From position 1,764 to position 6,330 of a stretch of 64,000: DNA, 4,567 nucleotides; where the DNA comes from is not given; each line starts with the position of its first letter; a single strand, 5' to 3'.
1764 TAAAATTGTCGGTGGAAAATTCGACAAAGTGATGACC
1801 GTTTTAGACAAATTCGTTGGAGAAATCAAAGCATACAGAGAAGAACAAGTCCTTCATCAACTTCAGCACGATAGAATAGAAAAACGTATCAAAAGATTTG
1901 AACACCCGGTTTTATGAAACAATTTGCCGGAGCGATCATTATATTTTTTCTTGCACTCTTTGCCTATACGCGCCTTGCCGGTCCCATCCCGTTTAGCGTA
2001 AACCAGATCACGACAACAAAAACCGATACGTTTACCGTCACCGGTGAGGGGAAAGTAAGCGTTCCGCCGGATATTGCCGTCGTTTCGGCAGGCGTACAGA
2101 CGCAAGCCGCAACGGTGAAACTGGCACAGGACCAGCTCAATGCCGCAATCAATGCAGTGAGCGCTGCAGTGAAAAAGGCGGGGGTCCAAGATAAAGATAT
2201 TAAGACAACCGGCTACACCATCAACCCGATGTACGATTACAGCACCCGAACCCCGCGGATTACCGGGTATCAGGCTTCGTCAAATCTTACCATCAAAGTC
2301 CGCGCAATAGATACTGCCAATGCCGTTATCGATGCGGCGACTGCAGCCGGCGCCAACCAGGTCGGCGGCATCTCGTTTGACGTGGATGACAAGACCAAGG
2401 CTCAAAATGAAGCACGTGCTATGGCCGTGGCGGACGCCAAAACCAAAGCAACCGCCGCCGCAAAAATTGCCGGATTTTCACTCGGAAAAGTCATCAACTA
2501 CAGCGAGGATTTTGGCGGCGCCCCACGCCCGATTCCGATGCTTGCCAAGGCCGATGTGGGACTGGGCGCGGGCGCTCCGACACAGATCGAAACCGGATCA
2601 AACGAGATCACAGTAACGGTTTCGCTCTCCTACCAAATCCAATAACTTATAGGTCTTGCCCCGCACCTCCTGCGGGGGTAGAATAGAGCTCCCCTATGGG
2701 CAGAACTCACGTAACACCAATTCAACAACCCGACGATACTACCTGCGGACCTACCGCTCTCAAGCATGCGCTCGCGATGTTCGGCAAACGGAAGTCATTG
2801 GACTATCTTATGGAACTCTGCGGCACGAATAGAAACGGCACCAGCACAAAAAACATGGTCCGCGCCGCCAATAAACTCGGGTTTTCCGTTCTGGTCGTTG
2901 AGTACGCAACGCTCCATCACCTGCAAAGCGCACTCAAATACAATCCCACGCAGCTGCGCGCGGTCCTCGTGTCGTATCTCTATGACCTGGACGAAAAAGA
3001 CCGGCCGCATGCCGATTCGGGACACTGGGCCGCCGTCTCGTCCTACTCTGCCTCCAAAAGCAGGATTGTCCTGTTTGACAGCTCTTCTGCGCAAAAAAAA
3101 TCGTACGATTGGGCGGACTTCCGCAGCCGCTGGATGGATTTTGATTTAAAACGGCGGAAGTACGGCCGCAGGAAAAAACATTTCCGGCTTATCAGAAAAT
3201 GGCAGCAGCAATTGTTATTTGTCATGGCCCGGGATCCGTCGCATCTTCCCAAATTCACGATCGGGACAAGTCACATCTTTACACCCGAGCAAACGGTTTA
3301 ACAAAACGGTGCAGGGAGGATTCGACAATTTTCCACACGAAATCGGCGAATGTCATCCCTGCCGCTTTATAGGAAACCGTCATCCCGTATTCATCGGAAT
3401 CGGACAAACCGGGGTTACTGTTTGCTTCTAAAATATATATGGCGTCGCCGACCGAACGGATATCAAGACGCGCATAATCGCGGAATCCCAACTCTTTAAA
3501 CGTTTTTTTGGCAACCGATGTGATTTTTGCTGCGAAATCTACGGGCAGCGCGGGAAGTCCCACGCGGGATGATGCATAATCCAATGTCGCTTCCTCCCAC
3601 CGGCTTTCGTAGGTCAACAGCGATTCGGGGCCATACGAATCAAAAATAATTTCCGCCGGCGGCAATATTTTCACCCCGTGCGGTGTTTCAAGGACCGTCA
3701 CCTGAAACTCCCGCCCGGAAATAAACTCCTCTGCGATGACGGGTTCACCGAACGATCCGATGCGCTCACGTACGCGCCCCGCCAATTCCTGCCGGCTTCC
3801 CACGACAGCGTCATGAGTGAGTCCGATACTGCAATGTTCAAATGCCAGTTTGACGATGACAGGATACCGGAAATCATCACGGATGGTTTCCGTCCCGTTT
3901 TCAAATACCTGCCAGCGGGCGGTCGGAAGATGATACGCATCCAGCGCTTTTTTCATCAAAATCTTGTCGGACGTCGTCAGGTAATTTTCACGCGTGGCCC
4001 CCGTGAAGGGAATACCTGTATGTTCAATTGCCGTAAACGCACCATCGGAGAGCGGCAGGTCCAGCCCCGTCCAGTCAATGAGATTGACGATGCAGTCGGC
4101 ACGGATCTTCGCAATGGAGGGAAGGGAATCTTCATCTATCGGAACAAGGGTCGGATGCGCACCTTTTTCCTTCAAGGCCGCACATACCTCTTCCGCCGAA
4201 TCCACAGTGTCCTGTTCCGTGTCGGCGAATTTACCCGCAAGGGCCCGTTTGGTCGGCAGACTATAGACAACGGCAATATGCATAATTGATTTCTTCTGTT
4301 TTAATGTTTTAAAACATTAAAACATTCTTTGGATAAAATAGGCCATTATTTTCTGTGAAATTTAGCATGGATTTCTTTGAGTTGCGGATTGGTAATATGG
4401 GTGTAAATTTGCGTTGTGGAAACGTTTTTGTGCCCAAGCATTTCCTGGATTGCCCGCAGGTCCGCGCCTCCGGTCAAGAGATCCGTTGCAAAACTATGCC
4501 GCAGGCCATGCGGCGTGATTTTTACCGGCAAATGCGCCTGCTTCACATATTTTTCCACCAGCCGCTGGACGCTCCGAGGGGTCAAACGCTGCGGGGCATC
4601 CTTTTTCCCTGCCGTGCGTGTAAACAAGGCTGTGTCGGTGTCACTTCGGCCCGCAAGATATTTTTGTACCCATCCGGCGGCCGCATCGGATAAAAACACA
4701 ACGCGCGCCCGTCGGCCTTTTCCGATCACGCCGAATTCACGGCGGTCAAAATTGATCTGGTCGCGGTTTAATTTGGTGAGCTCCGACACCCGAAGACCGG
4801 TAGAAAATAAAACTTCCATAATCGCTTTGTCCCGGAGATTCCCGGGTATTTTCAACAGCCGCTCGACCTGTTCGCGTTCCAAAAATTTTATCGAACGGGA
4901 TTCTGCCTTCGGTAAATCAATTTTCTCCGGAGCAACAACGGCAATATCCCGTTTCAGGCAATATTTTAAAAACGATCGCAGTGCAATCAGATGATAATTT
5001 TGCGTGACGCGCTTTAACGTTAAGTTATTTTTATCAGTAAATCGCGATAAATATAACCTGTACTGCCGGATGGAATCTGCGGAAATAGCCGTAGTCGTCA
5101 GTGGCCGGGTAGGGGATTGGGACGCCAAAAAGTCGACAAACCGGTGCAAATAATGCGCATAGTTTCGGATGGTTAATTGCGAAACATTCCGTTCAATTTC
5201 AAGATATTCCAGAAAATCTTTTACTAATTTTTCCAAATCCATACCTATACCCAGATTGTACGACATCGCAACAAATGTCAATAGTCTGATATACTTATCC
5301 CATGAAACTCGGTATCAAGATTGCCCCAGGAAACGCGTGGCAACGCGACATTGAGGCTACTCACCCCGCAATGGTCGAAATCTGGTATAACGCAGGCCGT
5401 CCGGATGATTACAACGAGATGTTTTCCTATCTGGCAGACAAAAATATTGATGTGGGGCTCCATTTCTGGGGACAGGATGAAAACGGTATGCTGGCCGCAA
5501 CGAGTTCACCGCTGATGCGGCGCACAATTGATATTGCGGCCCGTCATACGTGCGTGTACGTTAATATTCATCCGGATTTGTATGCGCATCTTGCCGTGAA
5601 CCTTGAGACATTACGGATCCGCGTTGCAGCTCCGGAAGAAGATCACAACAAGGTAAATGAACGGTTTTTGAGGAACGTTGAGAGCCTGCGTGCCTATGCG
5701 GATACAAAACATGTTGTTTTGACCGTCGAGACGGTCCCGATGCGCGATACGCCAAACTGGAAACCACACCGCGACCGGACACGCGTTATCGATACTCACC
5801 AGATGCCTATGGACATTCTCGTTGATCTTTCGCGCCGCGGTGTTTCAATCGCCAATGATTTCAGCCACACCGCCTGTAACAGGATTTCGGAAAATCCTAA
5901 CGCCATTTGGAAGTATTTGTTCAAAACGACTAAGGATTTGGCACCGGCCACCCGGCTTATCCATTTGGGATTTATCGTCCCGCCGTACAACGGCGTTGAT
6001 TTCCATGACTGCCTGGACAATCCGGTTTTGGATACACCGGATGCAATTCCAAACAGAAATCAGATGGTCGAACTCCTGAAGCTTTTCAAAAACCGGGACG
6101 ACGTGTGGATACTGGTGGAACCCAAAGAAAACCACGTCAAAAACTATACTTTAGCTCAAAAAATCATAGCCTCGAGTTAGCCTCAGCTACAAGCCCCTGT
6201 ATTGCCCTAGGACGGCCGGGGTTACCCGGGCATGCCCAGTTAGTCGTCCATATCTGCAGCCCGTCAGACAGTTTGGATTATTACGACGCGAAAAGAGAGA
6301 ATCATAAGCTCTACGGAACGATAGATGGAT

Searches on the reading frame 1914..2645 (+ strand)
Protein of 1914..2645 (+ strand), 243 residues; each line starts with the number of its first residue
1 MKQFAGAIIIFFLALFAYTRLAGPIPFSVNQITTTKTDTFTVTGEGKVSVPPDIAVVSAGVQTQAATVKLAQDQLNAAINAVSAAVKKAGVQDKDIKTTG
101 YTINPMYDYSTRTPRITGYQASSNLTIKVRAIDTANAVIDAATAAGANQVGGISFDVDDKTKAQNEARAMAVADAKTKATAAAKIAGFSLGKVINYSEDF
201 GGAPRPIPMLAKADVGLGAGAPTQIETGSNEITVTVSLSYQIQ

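Call 8: search_protein_families(library=pfam, proteins=[window:1914-2645:+], max_evalue=0.01)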
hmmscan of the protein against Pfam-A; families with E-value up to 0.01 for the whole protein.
window:1914-2645:+ (243 aa): 1 family
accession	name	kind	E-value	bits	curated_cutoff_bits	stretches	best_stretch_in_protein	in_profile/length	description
PF04402.19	SIMPL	-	2.1e-56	191.9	25.2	1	41-240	2-205/205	Protein of unknown function (DUF541)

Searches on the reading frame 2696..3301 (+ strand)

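Call 8: search_protein_families(library=pfam, proteins=[window:2696-3301:+], max_evalue=0.01)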
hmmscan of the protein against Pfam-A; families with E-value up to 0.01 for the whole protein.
window:2696-3301:+ (201 aa): 4 families
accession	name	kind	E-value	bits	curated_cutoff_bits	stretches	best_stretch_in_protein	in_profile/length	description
PF03412.21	Peptidase_C39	-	1.2e-11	45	22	1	8-147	4-122/133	Peptidase C39 family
PF13529.12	Peptidase_C39_2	-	2.4e-06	28.6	24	1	6-129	3-142/143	Peptidase_C39 like family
PF11814.14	DUF3335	-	0.0038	17.2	25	0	10-41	5-36/206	Peptidase_C39 like family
PF21646.3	ACTMAP-like_C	-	0.0086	16.9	27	0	9-115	4-118/121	Actin maturation protease-like, C-terminal domain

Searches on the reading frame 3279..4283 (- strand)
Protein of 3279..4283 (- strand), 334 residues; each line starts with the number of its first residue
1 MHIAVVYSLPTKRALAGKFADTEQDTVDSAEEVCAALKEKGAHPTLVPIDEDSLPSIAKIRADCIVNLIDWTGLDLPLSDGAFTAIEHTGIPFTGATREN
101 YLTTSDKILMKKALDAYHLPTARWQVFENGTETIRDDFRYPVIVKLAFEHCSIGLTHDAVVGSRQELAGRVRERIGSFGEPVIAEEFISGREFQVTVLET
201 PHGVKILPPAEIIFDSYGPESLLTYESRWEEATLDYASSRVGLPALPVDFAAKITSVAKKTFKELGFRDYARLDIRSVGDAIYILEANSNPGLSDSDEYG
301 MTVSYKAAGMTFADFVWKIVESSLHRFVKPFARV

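Call 8: search_protein_families(library=pfam, proteins=[window:3279-4283:-], max_evalue=0.01)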
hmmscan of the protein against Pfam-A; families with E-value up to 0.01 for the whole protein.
window:3279-4283:- (334 aa): 3 families
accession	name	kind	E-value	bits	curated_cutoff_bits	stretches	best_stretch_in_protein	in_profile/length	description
PF07478.18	Dala_Dala_lig_C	-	2.3e-23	83.2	24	1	129-321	26-204/204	D-ala D-ala ligase C-terminus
PF01071.24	GARS_A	-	0.00016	22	27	1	106-210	2-111/194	Phosphoribosylglycinamide synthetase, ATP-grasp (A) domain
PF02655.19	ATP-grasp_3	-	0.0027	18.3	23.2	0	106-289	3-155/160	ATP-grasp domain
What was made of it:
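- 3279..4283 (-): ddl-like ATP-grasp ligase, the candidate target of c2. PF07478 at 83 bits (call 8).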

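Call 21: search_protein_families(library=ncbifam, proteins=[window:3279-4283:-], max_evalue=0.01)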
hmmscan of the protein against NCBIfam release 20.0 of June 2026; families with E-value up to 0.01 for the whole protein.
window:3279-4283:- (334 aa): 29 families (the best 25 are shown)
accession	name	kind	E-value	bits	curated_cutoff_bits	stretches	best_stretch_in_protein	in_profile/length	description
NF002378.0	PRK01372.1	subfamily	1.9e-31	108.9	243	1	27-324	24-302/305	D-alanine--D-alanine ligase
TIGR01205.1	D_ala_D_alaTIGR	subfamily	1.7e-29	102.8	245.65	1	27-323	17-317/318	D-alanine--D-alanine ligase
NF011169.0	PRK14571.1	equivalog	3e-24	85.9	404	1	25-324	16-296/300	D-alanyl-alanine synthetase A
NF002527.0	PRK01966.1-3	equivalog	6.9e-23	81.4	310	1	59-324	74-329/332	D-alanine--D-alanine ligase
NF002528.0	PRK01966.1-4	subfamily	6.6e-19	67.9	262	1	86-327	121-362/366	D-alanine--D-alanine ligase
NF012215.1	D_ala_D_lac_VanD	exception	1.3e-14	54.3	700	1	85-326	111-343/343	D-alanine--(R)-lactate ligase VanD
NF000206.1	D_ala_D_lac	equivalog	1.7e-12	47.1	550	1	81-324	106-341/342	D-alanine--(R)-lactate ligase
NF011167.0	PRK14569.1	equivalog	6.4e-12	45.4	410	1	86-322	78-294/296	D-alanyl-alanine synthetase A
NF002525.0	PRK01966.1-1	equivalog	2.1e-11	43.4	457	1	89-326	123-353/364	D-alanine--D-alanine ligase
NF011168.0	PRK14570.1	equivalog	7.8e-11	42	505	1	131-329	163-352/364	D-alanyl-alanine synthetase A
NF002526.0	PRK01966.1-2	equivalog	1.2e-10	40.9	449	1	87-327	116-351/362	D-alanine--D-alanine ligase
NF012216.1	D_ala_D_lac_VanB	exception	2.4e-10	40.1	750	1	81-324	105-340/342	D-alanine--(R)-lactate ligase VanB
NF000372.1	D_ala_D_lac_VanI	exception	4.3e-10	39.4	700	1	80-321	105-338/341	D-alanine--(R)-lactate ligase VanI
TIGR00877.1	purD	equivalog_domain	4.4e-10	38.9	288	1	32-210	27-213/425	phosphoribosylamine--glycine ligase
NF012217.1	D_ala_D_lac_VanA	exception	1.4e-09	37.6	775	1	86-320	112-337/343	D-alanine--(R)-lactate ligase VanA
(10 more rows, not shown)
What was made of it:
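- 3279..4283 (-): Far below the Ddl equivalog cut-offs (call 21).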

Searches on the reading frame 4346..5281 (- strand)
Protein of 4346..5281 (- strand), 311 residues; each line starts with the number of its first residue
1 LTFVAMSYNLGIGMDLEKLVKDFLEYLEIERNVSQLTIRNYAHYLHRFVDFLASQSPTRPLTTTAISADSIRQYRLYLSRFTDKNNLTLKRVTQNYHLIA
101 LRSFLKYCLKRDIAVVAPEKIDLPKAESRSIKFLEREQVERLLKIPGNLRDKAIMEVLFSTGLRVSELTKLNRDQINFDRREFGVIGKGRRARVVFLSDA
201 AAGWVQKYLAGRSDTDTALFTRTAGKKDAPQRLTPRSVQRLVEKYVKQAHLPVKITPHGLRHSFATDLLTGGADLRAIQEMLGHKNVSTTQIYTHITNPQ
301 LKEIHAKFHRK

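Call 8: search_protein_families(library=pfam, proteins=[window:4346-5281:-], max_evalue=0.01)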
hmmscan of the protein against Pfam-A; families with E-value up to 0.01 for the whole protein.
window:4346-5281:- (311 aa): 4 families
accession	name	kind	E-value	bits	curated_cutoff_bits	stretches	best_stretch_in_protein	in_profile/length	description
PF00589.27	Phage_integrase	-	6.7e-44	150.1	27.1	1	132-297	1-169/172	Phage integrase family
PF02899.23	Phage_int_SAM_1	-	1.3e-13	51.4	22.3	1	20-110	1-81/83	Phage integrase, N-terminal SAM-like domain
PF13102.12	Phage_int_SAM_5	-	2.7e-07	31.3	22.3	1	28-117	11-91/98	Phage integrase SAM-like domain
PF13495.12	Phage_int_SAM_4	-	3e-07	31.2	27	1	19-113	1-83/85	Phage integrase, N-terminal SAM-like domain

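Call 21: search_protein_families(library=ncbifam, proteins=[window:4346-5281:-], max_evalue=0.01)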
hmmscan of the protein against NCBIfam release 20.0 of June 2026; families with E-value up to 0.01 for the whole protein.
window:4346-5281:- (311 aa): 13 families
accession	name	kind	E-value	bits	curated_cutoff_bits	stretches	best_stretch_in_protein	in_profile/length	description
TIGR02224.1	recomb_XerC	equivalog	8.5e-74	248.6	335.15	1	21-310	1-291/295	tyrosine recombinase XerC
NF040815.2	recomb_XerA_Arch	equivalog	4.7e-69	232.9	220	1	22-304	2-262/263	site-specific tyrosine recombinase/integron integrase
TIGR02225.1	recomb_XerD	equivalog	9.3e-69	231.9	329.6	1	22-309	2-287/290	site-specific tyrosine recombinase XerD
NF001399.0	PRK00283.1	subfamily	9.9e-69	231.8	279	1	17-309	6-296/300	tyrosine recombinase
NF002331.0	PRK01287.1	subfamily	3.3e-49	167.8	371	1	16-309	26-325/365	site-specific tyrosine recombinase XerC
NF003462.0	PRK05084.1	equivalog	5.3e-37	127.4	267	1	150-305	196-353/360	tyrosine recombinase XerS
TIGR02249.1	integrase_gron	subfamily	7.6e-37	127.3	265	2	233-305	237-309/315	integron integrase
NF011946.0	PRK15417.1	equivalog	2.5e-21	76.2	435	2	236-298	255-317/337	integron integrase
NF007370.0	PRK09870.1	subfamily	1.8e-11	44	221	1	125-298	4-181/200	tyrosine-type DNA invertase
NF040693.1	recomb_GmtY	equivalog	2e-11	43.8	340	2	255-302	391-438/441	gamma-mobile-trio recombinase GmtY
NF007371.0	PRK09871.1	subfamily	7.2e-09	35.5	222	1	149-295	26-173/198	tyrosine-type DNA invertase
NF041502.1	integrase_1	equivalog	1.7e-06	27.1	350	1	252-305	316-369/484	site-specific integrase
NF001314.0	PRK00258.2-2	equivalog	0.0027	16.8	248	1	170-264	115-208/290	shikimate dehydrogenase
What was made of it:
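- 4346..5281 (-): Xer-type tyrosine recombinase. It is a neighbour of c2, not a partner of the element. Calls 8 and 21.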

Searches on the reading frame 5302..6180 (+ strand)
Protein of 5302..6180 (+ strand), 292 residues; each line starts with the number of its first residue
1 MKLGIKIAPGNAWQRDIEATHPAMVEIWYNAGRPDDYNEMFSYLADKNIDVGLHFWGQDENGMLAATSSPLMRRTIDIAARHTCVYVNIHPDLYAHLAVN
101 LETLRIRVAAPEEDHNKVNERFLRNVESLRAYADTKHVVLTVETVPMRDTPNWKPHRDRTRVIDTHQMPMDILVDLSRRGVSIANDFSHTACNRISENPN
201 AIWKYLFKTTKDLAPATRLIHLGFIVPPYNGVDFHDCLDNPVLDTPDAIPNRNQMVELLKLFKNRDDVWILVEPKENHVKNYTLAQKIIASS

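Call 8: search_protein_families(library=pfam, proteins=[window:5302-6180:+], max_evalue=0.01)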
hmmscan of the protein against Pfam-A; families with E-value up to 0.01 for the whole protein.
window:5302-6180:+ (292 aa): 1 family
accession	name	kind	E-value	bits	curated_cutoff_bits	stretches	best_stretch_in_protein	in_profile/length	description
PF01261.30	AP_endonuc_2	-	0.00054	20.2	31.1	1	66-191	64-163/249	Xylose isomerase-like TIM barrel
